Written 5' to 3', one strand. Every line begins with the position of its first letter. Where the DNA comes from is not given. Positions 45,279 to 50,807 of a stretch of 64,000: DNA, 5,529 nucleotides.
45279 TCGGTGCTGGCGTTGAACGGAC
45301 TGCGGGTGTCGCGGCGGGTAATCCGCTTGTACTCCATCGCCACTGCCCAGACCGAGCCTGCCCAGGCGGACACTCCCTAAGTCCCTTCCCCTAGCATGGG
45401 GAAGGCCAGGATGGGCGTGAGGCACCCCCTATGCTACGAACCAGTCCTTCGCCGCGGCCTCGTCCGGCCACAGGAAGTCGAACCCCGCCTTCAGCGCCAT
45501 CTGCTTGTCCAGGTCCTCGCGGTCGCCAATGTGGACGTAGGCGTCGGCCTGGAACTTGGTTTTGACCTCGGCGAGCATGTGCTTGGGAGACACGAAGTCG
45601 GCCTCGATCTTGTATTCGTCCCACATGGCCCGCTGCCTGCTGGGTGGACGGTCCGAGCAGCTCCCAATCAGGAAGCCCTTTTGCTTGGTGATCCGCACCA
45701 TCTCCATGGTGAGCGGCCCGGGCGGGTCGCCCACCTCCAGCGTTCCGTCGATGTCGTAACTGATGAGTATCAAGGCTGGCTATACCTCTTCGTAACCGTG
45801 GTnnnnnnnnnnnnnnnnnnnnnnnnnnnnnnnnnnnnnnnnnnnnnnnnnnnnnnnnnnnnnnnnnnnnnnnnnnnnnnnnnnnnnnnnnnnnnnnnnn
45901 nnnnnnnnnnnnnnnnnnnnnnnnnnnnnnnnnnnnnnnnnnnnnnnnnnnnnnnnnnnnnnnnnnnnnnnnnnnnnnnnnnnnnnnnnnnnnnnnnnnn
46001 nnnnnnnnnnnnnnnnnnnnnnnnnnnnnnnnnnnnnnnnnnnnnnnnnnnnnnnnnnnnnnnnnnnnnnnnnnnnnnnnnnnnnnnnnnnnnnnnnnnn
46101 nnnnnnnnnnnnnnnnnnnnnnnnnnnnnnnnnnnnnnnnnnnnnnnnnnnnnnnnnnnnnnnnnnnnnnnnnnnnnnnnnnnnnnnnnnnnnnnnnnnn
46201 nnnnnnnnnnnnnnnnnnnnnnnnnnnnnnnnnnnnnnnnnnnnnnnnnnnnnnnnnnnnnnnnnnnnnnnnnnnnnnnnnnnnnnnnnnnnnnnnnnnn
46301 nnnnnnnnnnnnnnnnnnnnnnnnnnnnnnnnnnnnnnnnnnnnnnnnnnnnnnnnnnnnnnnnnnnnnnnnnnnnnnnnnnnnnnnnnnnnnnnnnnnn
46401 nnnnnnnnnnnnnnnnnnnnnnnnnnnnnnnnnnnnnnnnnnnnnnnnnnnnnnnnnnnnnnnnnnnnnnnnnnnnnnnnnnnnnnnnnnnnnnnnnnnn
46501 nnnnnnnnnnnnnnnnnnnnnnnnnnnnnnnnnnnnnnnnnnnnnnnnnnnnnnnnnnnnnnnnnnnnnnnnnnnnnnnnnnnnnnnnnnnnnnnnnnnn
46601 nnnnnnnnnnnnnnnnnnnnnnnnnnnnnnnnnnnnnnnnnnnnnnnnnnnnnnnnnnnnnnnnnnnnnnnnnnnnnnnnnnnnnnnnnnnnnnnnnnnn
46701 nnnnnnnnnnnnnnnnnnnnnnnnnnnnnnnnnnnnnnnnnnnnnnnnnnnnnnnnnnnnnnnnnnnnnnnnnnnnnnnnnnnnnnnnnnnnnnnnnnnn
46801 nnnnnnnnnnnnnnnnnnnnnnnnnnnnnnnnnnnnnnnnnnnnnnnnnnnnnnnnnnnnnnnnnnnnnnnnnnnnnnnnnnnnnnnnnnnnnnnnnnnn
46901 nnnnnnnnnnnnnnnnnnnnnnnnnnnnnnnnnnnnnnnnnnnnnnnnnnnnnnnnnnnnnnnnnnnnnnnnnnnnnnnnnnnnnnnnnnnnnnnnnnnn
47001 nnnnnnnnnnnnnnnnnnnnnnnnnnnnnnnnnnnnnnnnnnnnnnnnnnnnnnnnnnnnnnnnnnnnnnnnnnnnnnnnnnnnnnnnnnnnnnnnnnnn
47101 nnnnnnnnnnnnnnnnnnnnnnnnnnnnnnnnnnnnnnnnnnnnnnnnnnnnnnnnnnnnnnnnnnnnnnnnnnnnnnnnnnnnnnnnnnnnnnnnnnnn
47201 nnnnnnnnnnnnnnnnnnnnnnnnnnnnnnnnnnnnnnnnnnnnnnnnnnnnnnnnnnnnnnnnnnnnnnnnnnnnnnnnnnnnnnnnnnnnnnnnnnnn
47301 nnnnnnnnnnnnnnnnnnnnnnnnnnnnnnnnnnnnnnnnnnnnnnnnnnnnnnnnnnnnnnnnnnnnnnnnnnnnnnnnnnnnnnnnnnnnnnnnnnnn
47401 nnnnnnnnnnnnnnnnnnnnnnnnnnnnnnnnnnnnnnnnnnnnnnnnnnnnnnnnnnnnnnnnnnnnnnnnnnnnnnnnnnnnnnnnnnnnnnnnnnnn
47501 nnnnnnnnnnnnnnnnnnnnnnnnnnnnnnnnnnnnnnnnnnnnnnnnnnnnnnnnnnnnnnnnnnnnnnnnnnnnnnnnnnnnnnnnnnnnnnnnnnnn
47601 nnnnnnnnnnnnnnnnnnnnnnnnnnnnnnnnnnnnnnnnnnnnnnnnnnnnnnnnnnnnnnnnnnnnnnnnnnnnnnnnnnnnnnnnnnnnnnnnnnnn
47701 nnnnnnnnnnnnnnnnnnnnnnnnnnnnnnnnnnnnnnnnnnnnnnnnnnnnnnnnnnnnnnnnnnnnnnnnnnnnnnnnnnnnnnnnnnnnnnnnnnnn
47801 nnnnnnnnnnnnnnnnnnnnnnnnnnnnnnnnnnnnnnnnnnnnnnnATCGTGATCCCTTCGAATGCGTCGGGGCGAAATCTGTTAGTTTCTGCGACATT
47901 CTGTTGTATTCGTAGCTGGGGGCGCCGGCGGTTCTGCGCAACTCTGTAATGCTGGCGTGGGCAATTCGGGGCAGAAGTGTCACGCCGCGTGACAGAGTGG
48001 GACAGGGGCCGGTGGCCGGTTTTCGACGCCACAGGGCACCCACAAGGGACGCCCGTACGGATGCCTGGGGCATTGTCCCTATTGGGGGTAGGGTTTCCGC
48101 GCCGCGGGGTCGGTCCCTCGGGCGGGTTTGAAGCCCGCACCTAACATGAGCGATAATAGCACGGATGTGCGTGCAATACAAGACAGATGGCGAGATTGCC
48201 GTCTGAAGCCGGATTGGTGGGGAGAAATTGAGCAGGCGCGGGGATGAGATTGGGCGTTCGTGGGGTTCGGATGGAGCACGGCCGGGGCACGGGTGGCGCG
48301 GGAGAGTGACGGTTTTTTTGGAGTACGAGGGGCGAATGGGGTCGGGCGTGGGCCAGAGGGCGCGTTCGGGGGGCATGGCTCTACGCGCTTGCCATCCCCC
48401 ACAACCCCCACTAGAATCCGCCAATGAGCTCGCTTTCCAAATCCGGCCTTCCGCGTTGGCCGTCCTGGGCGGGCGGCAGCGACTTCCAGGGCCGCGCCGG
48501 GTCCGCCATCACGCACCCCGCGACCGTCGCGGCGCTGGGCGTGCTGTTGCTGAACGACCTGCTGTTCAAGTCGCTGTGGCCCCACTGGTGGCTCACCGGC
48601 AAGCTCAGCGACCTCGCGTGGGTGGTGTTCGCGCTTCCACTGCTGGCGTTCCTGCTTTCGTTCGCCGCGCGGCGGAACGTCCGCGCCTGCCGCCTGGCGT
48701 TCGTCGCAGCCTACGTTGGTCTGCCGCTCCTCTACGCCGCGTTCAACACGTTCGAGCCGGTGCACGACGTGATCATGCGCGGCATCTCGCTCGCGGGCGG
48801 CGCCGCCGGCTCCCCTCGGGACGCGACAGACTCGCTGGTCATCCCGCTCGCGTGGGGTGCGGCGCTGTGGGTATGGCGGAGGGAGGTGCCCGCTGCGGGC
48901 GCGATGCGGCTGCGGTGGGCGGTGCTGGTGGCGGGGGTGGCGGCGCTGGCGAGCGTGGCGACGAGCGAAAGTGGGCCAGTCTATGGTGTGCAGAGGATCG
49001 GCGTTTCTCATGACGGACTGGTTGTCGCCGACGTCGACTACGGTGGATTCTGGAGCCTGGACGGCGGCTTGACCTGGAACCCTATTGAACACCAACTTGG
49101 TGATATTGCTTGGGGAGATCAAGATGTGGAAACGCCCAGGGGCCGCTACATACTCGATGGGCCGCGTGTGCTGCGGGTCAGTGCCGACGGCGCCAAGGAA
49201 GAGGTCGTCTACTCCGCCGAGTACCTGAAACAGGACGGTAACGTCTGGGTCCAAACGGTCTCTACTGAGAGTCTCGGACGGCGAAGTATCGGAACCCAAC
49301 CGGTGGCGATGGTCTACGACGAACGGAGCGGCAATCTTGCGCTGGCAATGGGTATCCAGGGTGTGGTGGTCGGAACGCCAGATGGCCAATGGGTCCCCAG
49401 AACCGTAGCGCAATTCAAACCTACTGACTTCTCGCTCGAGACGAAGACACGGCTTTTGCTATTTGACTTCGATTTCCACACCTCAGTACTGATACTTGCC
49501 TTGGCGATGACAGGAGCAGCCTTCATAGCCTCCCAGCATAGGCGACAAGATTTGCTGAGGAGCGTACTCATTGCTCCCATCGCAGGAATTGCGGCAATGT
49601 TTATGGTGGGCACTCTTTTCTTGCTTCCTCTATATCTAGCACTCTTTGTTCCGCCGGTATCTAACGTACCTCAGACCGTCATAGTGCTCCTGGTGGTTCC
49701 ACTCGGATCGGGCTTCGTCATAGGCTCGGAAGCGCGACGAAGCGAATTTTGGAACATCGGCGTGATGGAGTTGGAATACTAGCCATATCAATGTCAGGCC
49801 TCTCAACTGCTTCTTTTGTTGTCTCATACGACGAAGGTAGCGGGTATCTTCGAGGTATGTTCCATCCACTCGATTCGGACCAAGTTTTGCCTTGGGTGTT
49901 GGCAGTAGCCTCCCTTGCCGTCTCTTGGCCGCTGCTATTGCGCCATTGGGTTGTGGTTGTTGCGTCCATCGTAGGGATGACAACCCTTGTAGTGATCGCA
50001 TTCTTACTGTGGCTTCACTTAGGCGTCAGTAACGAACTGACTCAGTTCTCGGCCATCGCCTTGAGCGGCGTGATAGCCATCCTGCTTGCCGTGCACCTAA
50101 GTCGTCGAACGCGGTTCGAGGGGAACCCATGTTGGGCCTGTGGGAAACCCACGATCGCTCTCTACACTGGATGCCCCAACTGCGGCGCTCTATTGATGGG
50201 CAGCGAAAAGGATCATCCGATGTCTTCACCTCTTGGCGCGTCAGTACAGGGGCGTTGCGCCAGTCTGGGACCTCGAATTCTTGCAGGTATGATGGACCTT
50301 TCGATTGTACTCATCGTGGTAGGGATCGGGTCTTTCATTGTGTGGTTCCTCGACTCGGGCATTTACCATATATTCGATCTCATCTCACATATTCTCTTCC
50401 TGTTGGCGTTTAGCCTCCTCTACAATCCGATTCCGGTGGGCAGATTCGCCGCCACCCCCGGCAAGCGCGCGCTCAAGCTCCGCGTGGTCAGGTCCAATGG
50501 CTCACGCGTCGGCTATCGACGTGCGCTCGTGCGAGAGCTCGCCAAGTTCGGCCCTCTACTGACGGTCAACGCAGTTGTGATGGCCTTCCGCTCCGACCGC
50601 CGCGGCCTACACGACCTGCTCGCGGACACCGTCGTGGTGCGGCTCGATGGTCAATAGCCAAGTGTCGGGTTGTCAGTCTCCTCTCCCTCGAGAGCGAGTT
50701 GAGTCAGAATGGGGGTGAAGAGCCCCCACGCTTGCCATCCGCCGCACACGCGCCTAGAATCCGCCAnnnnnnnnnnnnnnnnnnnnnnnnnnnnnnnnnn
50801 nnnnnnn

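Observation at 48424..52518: Paralogous membrane/Asp-box/zinc-ribbon genes with a near-identical GC-rich 5' module and divergent lower-GC bodies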

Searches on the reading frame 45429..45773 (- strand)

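Call 77: search_protein_families(library=pfam, proteins=[window:45429-45773:-], max_evalue=0.001)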
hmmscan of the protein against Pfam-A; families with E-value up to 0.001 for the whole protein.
window:45429-45773:- (114 aa): 1 family
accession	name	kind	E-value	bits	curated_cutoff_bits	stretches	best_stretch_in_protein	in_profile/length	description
PF23439.1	DUF7124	-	8.5e-07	29.6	27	1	36-111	30-109/111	Domain of unknown function (DUF7124)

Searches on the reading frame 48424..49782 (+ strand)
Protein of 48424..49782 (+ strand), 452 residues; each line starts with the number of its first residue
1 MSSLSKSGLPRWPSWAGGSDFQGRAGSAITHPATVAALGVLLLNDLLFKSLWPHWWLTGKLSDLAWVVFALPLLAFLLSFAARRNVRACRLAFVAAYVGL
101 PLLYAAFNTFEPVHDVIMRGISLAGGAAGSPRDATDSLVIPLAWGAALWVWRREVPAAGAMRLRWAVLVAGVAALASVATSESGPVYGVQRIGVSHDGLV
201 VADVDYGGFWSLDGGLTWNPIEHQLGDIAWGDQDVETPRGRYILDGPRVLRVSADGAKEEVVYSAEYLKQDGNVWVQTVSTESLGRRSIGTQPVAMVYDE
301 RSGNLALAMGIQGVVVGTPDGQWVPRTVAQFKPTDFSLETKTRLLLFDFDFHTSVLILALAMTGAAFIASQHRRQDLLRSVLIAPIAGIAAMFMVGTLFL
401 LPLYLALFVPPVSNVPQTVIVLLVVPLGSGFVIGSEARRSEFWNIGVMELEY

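Call 5: search_protein_families(library=pfam, proteins=[window:48424-49782:+], max_evalue=1)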
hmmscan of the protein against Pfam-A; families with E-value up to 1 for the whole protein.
window:48424-49782:+ (452 aa): 2 families
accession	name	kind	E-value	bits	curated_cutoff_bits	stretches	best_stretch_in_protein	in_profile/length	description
PF07698.17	7TM-7TMR_HD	-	0.029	14.8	29.4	1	345-400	95-150/190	7TM receptor with intracellular HD hydrolase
PF02012.26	BNR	-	0.21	12.2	27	1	209-219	1-11/12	BNR/Asp-box repeat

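Call 6: search_protein_families(library=ncbifam, proteins=[window:48424-49782:+], max_evalue=1)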
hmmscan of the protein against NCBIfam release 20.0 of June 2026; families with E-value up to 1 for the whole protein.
window:48424-49782:+ (452 aa): 0 families

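Call 46: search_protein_families(library=padloc, proteins=[window:48424-49782:+], max_evalue=0.1)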
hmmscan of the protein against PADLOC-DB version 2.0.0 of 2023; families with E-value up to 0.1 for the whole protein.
window:48424-49782:+ (452 aa): 0 families

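Call 47: search_protein_families(library=phrogs, proteins=[window:48424-49782:+], max_evalue=0.1)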
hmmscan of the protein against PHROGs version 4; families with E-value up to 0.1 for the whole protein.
window:48424-49782:+ (452 aa): 0 families

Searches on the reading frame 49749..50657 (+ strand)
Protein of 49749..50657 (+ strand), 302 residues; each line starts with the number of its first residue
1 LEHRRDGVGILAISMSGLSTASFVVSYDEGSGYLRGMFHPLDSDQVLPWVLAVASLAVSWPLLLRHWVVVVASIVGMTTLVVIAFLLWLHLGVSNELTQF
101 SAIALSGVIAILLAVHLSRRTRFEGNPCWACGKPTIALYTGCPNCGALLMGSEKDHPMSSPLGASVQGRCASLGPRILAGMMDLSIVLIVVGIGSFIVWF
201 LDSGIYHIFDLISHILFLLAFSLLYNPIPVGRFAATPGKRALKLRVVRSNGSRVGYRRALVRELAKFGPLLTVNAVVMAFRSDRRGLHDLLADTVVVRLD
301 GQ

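Call 5: search_protein_families(library=pfam, proteins=[window:49749-50657:+], max_evalue=1)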
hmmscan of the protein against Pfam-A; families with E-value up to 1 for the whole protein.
window:49749-50657:+ (302 aa): 3 families
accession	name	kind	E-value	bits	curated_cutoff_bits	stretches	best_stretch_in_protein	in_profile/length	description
PF06271.18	RDD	-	4.4e-20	72.8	24.1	1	171-292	2-136/137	RDD family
PF12773.13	DZR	-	0.13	12.9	27.3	1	125-146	24-45/45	Double zinc ribbon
PF13248.11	Zn_ribbon_3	-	0.16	11.9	27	0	126-148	3-25/26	zinc-ribbon domain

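Call 6: search_protein_families(library=ncbifam, proteins=[window:49749-50657:+], max_evalue=1)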
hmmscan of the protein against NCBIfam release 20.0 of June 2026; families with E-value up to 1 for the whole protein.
window:49749-50657:+ (302 aa): 0 families

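Call 46: search_protein_families(library=padloc, proteins=[window:49749-50657:+], max_evalue=0.1)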
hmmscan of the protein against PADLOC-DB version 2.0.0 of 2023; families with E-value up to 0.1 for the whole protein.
window:49749-50657:+ (302 aa): 0 families

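Call 47: search_protein_families(library=phrogs, proteins=[window:49749-50657:+], max_evalue=0.1)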
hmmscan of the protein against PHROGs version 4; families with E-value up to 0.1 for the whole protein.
window:49749-50657:+ (302 aa): 0 families
